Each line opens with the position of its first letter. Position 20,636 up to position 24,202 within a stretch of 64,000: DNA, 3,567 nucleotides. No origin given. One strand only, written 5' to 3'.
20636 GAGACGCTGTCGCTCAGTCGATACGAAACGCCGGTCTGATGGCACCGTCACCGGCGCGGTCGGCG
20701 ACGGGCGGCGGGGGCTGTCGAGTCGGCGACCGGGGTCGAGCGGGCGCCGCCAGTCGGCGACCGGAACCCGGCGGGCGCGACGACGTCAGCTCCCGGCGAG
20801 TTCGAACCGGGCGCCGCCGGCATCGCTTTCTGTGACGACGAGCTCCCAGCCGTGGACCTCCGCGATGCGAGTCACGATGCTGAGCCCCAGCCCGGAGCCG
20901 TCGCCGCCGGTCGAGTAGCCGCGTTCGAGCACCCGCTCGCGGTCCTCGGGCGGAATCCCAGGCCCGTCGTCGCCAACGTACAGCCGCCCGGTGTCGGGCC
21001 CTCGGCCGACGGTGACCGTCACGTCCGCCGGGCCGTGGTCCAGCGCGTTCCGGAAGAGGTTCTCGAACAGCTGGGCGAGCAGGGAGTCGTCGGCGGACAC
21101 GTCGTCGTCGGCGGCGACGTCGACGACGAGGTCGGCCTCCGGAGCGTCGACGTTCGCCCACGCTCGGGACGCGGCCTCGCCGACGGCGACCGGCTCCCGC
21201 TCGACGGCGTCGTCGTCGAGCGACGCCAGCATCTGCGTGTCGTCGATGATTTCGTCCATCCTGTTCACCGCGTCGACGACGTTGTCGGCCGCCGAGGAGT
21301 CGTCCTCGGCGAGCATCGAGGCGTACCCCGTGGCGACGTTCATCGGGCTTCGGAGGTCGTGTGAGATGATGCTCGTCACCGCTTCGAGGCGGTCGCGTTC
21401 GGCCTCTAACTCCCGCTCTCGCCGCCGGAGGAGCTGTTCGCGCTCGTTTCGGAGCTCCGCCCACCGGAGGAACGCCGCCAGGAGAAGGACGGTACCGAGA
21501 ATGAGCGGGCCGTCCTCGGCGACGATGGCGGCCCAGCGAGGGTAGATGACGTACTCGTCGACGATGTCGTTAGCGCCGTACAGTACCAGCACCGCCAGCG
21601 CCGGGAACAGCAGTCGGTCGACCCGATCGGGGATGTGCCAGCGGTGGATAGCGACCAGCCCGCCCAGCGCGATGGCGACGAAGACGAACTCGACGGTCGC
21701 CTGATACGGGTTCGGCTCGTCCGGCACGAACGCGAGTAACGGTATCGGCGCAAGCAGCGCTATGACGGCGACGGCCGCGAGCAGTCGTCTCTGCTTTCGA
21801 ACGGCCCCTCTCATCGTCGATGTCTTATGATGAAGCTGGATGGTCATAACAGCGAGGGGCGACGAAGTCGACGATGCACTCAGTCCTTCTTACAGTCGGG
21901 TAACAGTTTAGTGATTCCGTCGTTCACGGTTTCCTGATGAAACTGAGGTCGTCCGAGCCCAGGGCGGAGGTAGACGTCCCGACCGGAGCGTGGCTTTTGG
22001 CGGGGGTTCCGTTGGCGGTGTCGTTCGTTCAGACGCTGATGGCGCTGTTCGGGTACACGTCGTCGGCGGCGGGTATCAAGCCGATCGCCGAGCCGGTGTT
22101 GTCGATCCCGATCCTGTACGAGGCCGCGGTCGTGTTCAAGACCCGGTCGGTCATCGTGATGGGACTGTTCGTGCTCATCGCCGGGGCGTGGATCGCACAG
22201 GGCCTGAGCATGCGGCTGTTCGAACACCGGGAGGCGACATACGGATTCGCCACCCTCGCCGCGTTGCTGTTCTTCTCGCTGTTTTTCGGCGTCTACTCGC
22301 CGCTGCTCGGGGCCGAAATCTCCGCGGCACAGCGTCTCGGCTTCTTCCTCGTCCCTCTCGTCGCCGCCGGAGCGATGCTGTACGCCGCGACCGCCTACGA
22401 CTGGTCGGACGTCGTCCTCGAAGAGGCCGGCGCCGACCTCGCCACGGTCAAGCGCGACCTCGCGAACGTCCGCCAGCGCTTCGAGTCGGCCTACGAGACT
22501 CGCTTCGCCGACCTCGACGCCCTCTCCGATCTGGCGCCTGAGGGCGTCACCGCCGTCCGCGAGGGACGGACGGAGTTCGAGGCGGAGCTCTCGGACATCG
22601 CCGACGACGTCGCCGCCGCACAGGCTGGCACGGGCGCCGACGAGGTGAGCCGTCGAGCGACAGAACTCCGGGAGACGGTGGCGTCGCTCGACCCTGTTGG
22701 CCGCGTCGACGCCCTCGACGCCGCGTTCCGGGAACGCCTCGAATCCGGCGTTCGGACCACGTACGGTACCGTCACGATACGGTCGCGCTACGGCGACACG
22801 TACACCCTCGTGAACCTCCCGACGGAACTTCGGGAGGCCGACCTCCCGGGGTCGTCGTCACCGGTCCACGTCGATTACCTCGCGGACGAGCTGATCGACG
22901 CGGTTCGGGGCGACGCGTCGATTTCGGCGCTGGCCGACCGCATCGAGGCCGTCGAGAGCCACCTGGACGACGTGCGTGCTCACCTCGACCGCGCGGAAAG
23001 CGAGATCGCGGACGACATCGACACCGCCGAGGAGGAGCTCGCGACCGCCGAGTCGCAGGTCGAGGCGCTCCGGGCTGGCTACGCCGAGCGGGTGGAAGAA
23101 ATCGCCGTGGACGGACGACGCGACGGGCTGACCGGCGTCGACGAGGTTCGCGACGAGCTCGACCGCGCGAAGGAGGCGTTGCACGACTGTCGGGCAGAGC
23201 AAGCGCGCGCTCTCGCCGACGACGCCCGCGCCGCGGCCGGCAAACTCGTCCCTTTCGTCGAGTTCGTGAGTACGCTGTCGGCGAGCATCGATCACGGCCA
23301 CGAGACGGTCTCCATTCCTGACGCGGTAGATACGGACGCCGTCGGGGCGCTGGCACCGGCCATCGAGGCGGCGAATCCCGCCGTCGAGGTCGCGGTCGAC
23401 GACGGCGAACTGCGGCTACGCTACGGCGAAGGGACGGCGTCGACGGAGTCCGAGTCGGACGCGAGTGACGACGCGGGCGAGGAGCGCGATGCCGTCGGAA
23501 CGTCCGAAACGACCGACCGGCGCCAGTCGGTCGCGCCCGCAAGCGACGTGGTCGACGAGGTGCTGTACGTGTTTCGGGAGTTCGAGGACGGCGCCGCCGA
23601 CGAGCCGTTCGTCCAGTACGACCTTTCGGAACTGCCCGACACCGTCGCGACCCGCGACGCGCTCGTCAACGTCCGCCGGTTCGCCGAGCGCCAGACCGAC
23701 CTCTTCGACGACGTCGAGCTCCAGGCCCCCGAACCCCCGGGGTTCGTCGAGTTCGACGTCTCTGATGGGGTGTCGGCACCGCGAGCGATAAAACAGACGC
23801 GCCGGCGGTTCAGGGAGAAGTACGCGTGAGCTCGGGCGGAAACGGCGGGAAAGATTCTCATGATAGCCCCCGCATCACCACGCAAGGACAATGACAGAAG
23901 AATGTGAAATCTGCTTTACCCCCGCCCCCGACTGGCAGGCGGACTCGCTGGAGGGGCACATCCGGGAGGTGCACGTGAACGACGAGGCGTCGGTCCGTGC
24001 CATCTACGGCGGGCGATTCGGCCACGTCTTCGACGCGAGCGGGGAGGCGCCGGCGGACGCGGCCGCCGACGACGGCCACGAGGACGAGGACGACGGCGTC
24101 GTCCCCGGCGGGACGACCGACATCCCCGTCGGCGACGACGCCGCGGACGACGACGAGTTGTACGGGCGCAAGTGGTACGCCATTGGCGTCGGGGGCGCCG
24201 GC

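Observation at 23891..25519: Tubulin/FtsZ-like protein fused to an N-terminal C2H2-like zinc finger, with a degenerate T4 signature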

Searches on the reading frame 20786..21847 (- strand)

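Call 12: search_protein_families(library=pfam, proteins=[window:20786-21847:-], max_evalue=0.01)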
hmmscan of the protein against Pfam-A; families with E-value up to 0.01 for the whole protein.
window:20786-21847:- (353 aa): 4 families
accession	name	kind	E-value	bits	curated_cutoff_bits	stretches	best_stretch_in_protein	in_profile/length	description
PF02518.31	HATPase_c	-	6e-21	75.4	26.4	1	253-350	2-105/111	Histidine kinase-, DNA gyrase B-, and HSP90-like ATPase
PF00512.31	HisKA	-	1.4e-09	38.2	26.9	1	156-211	4-64/66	His Kinase A (phospho-acceptor) domain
PF01757.29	Acyl_transf_3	-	7.4e-05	22.4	31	1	14-128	143-258/326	Acyltransferase domain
PF13581.12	HATPase_c_2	-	0.00016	22.2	27.4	0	262-330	41-110/127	Histidine kinase-like ATPase domain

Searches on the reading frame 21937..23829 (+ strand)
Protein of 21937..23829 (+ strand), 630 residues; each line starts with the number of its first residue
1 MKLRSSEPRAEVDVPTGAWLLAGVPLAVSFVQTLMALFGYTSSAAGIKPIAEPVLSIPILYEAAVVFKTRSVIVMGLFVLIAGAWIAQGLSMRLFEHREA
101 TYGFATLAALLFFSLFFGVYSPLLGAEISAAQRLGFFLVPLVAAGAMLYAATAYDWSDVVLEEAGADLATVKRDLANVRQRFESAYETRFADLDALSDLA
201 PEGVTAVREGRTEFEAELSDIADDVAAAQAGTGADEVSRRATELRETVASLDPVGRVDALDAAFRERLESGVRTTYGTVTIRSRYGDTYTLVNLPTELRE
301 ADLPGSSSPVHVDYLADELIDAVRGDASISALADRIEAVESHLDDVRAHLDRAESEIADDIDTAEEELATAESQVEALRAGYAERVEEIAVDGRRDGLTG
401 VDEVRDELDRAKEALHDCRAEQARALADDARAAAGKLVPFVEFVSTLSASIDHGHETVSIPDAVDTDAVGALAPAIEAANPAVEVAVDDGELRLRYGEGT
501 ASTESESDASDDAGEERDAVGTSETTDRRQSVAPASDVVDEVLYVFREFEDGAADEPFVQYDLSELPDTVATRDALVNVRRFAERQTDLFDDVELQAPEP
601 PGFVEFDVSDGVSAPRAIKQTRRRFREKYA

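Call 3: search_protein_families(library=pfam, proteins=[window:21937-23829:+], max_evalue=1)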
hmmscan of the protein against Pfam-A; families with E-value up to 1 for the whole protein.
window:21937-23829:+ (630 aa): 12 families
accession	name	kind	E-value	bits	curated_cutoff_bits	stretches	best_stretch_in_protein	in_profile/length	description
PF06248.19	Zw10_N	-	0.00081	20.4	26.3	1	329-379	27-77/93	Centromere/kinetochore Zw10 N-terminal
PF04513.17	Baculo_PEP_C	-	0.0026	18.3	38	1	327-376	30-80/140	Baculovirus polyhedron envelope protein, PEP, C terminus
PF05531.17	NPV_P10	-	0.0069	17.3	29.8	1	328-377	12-60/75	Nucleopolyhedrovirus P10 protein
PF11740.13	KfrA_N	-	0.019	16.1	26.1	1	262-380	7-111/113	Plasmid replication region DNA-binding N-term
PF13935.11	Ead_Ea22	-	0.032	15.2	27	1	317-394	58-132/139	Ead/Ea22-like protein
PF07843.16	DUF1634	-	0.06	13.9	27.5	1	18-118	3-100/102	Protein of unknown function (DUF1634)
PF07889.17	DUF1664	-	0.081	13.4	34.6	0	332-378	39-85/124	Protein of unknown function (DUF1664)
PF06810.17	Phage_scaffold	-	0.19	12.1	35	1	340-392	40-96/170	Phage capsid assembly scaffolding protein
PF07361.16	Cytochrom_B562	-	0.22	12.6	30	0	340-428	3-88/102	Cytochrome b562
PF24611.2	Spectrin_Anc-1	-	0.28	11.9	33.2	0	337-378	21-62/115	Nuclear anchorage protein 1, spectrin-like repeat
PF15188.11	CCDC-167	-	0.34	11.7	27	0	357-423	2-66/84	Coiled-coil domain-containing protein 167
PF07926.17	TPR_MLP1_2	-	0.53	10.7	36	1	329-379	66-116/129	TPR/MLP1/MLP2-like protein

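Call 4: search_protein_families(library=ncbifam, proteins=[window:21937-23829:+], max_evalue=1)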
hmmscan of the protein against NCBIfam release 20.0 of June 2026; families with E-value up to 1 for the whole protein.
window:21937-23829:+ (630 aa): 9 families
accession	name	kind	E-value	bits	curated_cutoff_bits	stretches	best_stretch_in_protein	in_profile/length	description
NF045487.1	ASRP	equivalog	1.9e-05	23.5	300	1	328-416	377-466/593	archaea-specific SMC-related protein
NF047516.1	LA_3659_fam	equivalog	0.017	14.7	36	0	333-375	95-162/221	LA_3659 family protein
NF047514.1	SpiroCoCo_N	equivalog_domain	0.017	14.7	75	0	333-375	95-162/221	SpiroCoCo family coiled-coil protein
TIGR02169.1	SMC_prok_A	equivalog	0.018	12.7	729.4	1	329-421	226-317/1165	chromosome segregation protein SMC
TIGR02168.1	SMC_prok_B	equivalog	0.019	12.7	567.35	1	333-424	846-935/1181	chromosome segregation protein SMC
TIGR04320.1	Surf_Exclu_PgrA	domain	0.032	13.6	70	1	276-382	217-314/360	SEC10/PgrA surface exclusion domain-containing protein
NF005606.0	PRK07352.1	equivalog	0.28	10.9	137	1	331-434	48-141/175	F0F1 ATP synthase subunit B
NF002375.0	PRK01371.1-2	equivalog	0.62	10.3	137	0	331-373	79-120/137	sec-independent translocase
NF033914.0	antiphage_ZorA_1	subfamily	0.83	7.8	190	1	331-431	389-489/619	anti-phage ZorAB system protein ZorA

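Call 32: search_protein_families(library=padloc, proteins=[window:21937-23829:+], max_evalue=0.01)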
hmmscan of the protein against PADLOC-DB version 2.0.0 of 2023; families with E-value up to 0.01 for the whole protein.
window:21937-23829:+ (630 aa): 3 families
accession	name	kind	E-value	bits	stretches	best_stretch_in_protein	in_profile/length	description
PDLC00503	JetC1|JetC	-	0.0034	13.5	1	166-383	260-474/1146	DUF3584 domain; MukB-like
PDLC02668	DndD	-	0.0039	14.2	1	167-428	213-468/659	DndD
PDLC03863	LmuB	-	0.0068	13.1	0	326-389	205-271/610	-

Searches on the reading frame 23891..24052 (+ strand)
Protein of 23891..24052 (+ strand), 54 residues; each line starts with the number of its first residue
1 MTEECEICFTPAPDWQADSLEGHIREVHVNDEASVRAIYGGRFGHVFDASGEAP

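Call 26: search_protein_families(library=pfam, proteins=[window:23891-24052:+], max_evalue=10)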
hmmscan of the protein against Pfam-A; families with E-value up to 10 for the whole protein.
seq(54 aa): 0 families

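Call 40: find_homologous_proteins(query=A2, max_evalue=10)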
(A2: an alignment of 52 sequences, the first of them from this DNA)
Query A2 (52 sequences): 118 candidates shared short words with the query, none scored E <= 10.

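Call 48: predict_structure(alignment_id=A2)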
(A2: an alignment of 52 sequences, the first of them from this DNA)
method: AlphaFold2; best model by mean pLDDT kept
length: 48 residues; sequences in the alignment: 52
mean_pLDDT: 91.8   pTM: 0.71
mean pLDDT of the five models: 91.8, 86.4, 86.1, 86.0, 85.6
residues with pLDDT >= 90: 40; 70-90: 7; 50-70: 1; < 50: 0
segments of 3 or more residues with pLDDT < 50: none
pLDDT, mean of each block of 10 residues (from residue 1): 89 92 94 94 89
secondary structure, 60 per line:
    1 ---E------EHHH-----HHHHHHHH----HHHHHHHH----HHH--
elements in order: H20-27 H32-39

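Call 50: fold_search(model_id=the predicted structure, library=pdb)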
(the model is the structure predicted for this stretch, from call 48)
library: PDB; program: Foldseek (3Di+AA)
matches with E <= 10: 5; with E <= 0.001: 0
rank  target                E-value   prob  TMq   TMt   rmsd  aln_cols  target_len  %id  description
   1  2elx_MODEL_1_A        4.7e+00  0.10  0.39  0.51   2.8        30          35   33  Solution structure of the 8th C2H2 zinc finger of mouse Zinc finger protein 406 (released 2008-04-01)
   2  8y6o_V                5.8e+00  0.03  0.28  0.18   4.9        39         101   23  Cryo-EM Structure of the human minor pre-B complex (pre-precatalytic spliceosome) U11 and tri-snRNP part (released 2024-03-20)
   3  4pjo_m                6.2e+00  0.02  0.26  0.26   7.6        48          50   19  Minimal U1 snRNP (released 2014-12-31)
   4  9v26_sx               6.7e+00  0.03  0.37  0.31   6.2        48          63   21  Cryo- EM structure of 75S ribosome with A/P- & P/E- tRNAs from Entamoeba histolytica bound to antibiotic paromomycin (released 2025-10-08)
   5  2adr_MODEL_1_A        7.7e+00  0.02  0.30  0.26  12.3        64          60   14  ADR1 DNA-BINDING DOMAIN FROM SACCHAROMYCES CEREVISIAE, NMR, 25 STRUCTURES (released 1998-06-17)

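Call 75: fold_search(model_id=the predicted structure, library=viral)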
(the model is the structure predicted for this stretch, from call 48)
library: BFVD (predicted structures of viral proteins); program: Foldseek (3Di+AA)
matches with E <= 10: 16; with E <= 0.001: 0
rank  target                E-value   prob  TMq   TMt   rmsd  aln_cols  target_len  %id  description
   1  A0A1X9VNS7            3.5e+00  0.08  0.42  0.37   4.0        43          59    9  Uncharacterized protein (Fragment) [Mimivirus AB-566-O17]
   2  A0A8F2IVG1            4.1e+00  0.02  0.24  0.09  11.4        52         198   21  Endonuclease [Microbacterium phage vB_MoxS-R1]
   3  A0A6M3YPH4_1          4.4e+00  0.03  0.27  0.03   4.5        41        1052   22  Genome polyprotein [Riboviria sp.]
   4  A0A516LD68            5.4e+00  0.06  0.38  0.24   2.8        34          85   32  (no name in the UniProt tables at hand)
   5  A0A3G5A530            6.8e+00  0.02  0.30  0.14   8.3        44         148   20  Zinc finger protein [Harvfovirus sp.]
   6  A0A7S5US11            6.8e+00  0.02  0.33  0.14   7.7        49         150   16  (no name in the UniProt tables at hand)
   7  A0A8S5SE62            7.3e+00  0.02  0.29  0.15   9.1        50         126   20  Uncharacterized protein [Caudovirales sp. ctrNG92]
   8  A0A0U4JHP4            7.8e+00  0.03  0.34  0.12   6.4        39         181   23  Uncharacterized protein [Arthrobacter phage Joann]
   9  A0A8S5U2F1            7.8e+00  0.02  0.33  0.18   7.2        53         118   15  NinG protein [Siphoviridae sp. ctqzz19]
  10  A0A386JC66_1          7.8e+00  0.02  0.30  0.03  11.7        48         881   19  Non-structural polyprotein [Marine RNA virus BC-1]
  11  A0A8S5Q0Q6            8.4e+00  0.02  0.29  0.14   9.6        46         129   17  Zinc binding protein [Siphoviridae sp. ctR5S1]
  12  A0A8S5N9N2            9.0e+00  0.02  0.29  0.26   7.0        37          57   19  U1 small nuclear ribonucleoprotein [Siphoviridae sp. ctuaf34]
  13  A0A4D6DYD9            9.0e+00  0.02  0.31  0.14   4.4        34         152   18  Uncharacterized protein [Edwardsiella phage pEt-SU]
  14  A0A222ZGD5            9.7e+00  0.02  0.24  0.25   3.5        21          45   28  (no name in the UniProt tables at hand)
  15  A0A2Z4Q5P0            9.7e+00  0.02  0.27  0.14   5.3        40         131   15  (no name in the UniProt tables at hand)
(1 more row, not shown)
